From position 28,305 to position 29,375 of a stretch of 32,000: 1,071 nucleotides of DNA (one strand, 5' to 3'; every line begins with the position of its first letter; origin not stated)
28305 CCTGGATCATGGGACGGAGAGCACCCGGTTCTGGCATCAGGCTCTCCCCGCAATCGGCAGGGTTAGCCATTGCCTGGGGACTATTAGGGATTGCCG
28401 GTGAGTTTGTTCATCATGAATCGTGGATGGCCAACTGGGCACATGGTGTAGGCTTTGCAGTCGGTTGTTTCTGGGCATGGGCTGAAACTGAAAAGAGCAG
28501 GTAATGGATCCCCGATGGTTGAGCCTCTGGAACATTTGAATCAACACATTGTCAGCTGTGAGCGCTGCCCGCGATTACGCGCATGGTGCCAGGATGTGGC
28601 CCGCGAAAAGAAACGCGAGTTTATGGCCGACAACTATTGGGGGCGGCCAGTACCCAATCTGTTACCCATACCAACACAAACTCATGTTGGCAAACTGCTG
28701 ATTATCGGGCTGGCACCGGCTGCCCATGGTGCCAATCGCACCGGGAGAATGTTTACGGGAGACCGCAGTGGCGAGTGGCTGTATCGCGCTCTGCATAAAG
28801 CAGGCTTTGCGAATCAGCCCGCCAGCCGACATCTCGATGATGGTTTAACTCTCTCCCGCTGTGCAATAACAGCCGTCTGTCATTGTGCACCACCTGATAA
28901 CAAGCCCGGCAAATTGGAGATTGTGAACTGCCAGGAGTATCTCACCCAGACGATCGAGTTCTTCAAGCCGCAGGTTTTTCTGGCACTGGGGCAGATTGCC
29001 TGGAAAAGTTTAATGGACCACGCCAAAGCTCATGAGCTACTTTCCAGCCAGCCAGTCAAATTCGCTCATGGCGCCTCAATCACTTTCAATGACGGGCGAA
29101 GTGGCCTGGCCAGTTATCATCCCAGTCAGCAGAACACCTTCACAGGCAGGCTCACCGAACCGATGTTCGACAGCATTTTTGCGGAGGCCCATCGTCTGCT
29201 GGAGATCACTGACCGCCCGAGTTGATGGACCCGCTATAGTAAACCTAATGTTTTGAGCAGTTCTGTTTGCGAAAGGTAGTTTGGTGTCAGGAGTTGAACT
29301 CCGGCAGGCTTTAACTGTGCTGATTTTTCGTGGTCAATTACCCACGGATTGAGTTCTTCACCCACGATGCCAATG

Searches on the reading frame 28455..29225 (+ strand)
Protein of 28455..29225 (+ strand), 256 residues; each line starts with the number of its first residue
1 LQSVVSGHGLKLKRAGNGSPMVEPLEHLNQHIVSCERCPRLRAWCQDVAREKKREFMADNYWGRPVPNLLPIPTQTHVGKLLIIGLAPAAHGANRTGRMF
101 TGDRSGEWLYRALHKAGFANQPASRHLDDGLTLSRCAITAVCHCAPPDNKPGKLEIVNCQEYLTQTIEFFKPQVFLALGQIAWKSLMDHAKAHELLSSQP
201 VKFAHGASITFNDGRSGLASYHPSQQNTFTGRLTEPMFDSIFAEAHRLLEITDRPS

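Call 63: search_protein_families(library=pfam, max_evalue=0.01, proteins=[window:28455-29225:+])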
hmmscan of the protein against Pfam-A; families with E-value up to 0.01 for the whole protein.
window:28455-29225:+ (256 aa): 1 family
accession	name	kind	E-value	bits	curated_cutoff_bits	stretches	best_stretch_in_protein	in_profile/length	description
PF03167.25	UDG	-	9.8e-26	91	24.3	1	80-244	9-139/141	Uracil DNA glycosylase superfamily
